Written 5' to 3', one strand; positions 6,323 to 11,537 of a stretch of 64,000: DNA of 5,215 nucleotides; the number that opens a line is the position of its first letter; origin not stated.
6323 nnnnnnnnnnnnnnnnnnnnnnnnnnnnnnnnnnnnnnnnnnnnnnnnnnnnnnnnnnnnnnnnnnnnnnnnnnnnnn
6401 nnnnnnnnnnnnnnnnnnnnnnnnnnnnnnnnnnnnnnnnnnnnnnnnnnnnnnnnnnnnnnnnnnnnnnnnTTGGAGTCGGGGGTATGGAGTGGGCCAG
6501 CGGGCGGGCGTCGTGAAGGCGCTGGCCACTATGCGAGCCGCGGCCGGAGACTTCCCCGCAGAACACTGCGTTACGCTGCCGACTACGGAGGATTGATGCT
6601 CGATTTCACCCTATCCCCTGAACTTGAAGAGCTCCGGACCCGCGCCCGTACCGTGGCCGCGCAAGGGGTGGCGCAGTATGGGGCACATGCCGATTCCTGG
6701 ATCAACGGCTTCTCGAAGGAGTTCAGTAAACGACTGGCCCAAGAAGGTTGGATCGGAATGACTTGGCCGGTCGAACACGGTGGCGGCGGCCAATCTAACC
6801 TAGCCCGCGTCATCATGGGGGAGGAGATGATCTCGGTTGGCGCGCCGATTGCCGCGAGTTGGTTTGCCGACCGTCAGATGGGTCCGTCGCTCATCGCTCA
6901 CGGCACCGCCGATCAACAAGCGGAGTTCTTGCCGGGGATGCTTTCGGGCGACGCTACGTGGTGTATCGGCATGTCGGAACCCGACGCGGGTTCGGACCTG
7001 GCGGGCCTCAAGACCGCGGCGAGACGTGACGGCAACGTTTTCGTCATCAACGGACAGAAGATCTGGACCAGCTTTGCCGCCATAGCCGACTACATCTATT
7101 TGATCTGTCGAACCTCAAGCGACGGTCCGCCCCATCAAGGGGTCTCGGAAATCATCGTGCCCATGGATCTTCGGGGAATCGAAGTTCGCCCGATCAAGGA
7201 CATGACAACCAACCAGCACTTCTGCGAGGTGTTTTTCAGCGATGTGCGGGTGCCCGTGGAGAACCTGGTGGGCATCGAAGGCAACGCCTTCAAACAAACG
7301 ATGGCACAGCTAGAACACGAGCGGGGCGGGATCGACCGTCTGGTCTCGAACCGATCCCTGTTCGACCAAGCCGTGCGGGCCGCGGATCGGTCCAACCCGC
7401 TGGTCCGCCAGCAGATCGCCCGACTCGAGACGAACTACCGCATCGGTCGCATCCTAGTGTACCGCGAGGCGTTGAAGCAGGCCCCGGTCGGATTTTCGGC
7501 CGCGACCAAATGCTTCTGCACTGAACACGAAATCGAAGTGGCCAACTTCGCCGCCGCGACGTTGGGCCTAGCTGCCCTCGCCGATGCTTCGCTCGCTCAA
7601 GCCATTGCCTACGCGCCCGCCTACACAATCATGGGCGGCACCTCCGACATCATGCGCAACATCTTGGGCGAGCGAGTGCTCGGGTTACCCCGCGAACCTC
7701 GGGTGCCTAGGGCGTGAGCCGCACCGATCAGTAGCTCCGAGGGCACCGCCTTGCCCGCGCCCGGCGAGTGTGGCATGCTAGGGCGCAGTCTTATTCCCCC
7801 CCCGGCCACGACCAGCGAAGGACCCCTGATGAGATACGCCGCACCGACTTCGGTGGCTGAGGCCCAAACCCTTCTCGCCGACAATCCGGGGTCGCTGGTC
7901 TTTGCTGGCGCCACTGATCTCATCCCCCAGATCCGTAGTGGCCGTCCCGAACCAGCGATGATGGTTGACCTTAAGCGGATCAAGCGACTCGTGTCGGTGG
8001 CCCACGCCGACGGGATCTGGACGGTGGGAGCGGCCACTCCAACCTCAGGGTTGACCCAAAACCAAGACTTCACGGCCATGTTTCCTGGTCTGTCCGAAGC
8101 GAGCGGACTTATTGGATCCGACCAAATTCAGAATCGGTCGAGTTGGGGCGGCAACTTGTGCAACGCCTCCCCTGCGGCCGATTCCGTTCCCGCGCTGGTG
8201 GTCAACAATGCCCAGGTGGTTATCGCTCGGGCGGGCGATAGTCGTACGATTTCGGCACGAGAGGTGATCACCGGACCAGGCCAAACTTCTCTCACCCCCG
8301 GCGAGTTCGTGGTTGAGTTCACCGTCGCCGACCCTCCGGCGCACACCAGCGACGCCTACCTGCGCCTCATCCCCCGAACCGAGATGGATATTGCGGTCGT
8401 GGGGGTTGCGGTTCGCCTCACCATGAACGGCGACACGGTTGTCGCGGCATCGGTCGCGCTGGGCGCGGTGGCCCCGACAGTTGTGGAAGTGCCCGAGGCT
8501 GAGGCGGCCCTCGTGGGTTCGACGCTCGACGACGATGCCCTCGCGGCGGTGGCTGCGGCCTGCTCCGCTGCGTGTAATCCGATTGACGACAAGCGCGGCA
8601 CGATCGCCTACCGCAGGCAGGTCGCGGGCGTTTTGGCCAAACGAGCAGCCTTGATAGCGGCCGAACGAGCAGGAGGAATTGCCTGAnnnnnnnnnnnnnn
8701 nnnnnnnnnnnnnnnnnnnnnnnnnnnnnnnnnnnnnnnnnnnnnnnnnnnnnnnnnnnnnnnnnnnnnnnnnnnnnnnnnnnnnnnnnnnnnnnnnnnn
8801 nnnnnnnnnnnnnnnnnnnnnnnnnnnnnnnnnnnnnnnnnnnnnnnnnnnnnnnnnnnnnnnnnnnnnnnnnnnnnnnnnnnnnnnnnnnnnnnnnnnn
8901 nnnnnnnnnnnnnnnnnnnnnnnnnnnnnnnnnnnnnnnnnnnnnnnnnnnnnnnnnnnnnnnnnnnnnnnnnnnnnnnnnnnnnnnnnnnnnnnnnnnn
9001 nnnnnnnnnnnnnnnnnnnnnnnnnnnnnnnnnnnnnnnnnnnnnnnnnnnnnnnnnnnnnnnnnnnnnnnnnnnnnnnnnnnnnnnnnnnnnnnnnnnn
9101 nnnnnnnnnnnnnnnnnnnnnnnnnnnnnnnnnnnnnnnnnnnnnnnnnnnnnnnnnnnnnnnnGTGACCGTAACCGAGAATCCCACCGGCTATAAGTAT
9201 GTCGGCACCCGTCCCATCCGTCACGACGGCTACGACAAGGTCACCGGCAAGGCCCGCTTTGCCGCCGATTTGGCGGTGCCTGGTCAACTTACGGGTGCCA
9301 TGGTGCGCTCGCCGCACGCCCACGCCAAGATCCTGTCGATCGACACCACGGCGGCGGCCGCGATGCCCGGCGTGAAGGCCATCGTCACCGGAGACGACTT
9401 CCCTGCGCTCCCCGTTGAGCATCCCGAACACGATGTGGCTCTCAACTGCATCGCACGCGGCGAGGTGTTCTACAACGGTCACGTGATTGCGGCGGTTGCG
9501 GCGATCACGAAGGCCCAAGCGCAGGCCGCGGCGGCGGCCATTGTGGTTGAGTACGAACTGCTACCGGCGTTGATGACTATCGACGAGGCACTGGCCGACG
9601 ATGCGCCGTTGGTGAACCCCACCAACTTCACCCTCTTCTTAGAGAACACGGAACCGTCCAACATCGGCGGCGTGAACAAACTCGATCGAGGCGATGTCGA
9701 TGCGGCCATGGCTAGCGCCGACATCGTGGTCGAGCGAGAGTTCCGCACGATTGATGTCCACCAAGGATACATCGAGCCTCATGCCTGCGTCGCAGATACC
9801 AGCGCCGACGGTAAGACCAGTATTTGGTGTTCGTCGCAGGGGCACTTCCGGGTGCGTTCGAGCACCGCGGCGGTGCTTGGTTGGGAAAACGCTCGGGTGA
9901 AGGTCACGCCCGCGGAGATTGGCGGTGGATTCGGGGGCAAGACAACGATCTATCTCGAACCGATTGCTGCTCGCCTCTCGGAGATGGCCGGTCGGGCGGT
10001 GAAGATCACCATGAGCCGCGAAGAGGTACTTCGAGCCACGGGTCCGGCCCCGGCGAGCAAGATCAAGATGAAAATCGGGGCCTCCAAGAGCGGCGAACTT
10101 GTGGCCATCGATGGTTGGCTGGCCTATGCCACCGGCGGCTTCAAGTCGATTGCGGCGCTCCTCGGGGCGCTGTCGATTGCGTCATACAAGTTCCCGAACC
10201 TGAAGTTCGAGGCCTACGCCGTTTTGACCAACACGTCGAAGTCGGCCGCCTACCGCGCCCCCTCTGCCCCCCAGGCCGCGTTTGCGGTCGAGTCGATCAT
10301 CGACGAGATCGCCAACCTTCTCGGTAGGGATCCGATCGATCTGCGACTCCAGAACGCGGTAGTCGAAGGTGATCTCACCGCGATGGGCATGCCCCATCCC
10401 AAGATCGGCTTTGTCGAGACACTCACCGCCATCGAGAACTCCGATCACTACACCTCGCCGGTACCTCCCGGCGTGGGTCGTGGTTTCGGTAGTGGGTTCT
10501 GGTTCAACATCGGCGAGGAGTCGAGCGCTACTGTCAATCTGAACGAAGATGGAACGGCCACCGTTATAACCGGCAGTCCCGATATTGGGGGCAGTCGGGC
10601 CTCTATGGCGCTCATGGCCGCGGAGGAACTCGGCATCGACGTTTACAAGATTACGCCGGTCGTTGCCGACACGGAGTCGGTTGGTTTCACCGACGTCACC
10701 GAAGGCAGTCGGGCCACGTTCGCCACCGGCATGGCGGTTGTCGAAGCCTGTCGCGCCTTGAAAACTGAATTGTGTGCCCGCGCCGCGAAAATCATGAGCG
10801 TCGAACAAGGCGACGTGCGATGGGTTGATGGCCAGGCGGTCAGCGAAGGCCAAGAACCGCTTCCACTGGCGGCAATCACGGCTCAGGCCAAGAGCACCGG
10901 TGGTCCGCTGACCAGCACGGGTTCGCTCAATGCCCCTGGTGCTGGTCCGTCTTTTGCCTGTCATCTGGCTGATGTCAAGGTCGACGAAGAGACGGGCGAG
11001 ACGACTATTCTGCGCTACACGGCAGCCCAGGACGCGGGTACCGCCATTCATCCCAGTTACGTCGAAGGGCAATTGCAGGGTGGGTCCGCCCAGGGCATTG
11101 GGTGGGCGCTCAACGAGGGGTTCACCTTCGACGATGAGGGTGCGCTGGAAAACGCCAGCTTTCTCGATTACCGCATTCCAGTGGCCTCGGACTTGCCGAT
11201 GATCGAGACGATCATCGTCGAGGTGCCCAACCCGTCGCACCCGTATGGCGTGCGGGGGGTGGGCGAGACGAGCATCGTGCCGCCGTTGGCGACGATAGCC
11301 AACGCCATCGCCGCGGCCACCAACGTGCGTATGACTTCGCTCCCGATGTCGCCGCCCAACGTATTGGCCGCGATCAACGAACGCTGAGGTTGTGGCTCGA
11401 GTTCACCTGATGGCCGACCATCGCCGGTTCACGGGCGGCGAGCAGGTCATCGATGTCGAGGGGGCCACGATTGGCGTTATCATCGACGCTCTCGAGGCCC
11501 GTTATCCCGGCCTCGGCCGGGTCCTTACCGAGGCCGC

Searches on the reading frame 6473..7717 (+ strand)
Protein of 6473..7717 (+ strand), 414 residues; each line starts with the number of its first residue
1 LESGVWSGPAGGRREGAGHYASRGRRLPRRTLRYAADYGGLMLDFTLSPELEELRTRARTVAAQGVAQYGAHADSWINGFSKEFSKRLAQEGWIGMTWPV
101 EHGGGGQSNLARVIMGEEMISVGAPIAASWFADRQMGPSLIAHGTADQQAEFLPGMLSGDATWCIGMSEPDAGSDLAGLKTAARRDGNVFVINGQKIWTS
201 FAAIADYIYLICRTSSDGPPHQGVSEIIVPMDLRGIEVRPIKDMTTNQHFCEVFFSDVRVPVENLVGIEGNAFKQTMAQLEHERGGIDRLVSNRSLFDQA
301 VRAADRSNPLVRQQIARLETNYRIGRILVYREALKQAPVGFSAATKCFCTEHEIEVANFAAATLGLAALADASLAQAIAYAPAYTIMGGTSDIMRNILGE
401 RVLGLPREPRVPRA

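Call 20: search_protein_families(library=pfam, max_evalue=0.00001, proteins=[window:6473-7717:+])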
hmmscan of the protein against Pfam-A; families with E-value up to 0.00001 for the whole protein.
window:6473-7717:+ (414 aa): 3 families
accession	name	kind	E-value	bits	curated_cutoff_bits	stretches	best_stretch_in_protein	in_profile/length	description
PF02770.24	Acyl-CoA_dh_M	-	2.8e-24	85.5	33.3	1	164-258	1-97/97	Acyl-CoA dehydrogenase, middle domain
PF02771.21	Acyl-CoA_dh_N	-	1.1e-20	74.5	22.9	1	48-160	1-113/113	Acyl-CoA dehydrogenase, N-terminal domain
PF00441.29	Acyl-CoA_dh_1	-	6.8e-14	52.7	22.4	1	273-403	4-150/150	Acyl-CoA dehydrogenase, C-terminal domain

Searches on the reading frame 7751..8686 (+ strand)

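Call 20: search_protein_families(library=pfam, max_evalue=0.00001, proteins=[window:7751-8686:+])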
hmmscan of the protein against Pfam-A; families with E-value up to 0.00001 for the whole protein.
window:7751-8686:+ (311 aa): 2 families
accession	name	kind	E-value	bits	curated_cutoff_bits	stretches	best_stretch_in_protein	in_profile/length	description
PF00941.27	FAD_binding_5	-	6.5e-36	124.1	27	1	27-192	3-167/170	FAD binding domain in molybdopterin dehydrogenase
PF03450.22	CO_deh_flav_C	-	3.9e-25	88.4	25.5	1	203-301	2-100/102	CO dehydrogenase flavoprotein C-terminal domain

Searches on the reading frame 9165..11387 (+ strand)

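Call 20: search_protein_families(library=pfam, max_evalue=0.00001, proteins=[window:9165-11387:+])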
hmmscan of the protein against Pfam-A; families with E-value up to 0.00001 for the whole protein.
window:9165-11387:+ (740 aa): 3 families
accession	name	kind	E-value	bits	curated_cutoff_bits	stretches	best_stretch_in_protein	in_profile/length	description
PF20256.3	MoCoBD_2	-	6.3e-65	219.9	27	1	442-678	35-283/283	Molybdopterin cofactor-binding domain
PF02738.23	MoCoBD_1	-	2e-62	210.9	27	1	163-398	5-244/244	Molybdopterin cofactor-binding domain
PF01315.27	Ald_Xan_dh_C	-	8.7e-26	90.8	31.3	1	27-133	1-109/110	Aldehyde oxidase and xanthine dehydrogenase, a/b hammerhead domain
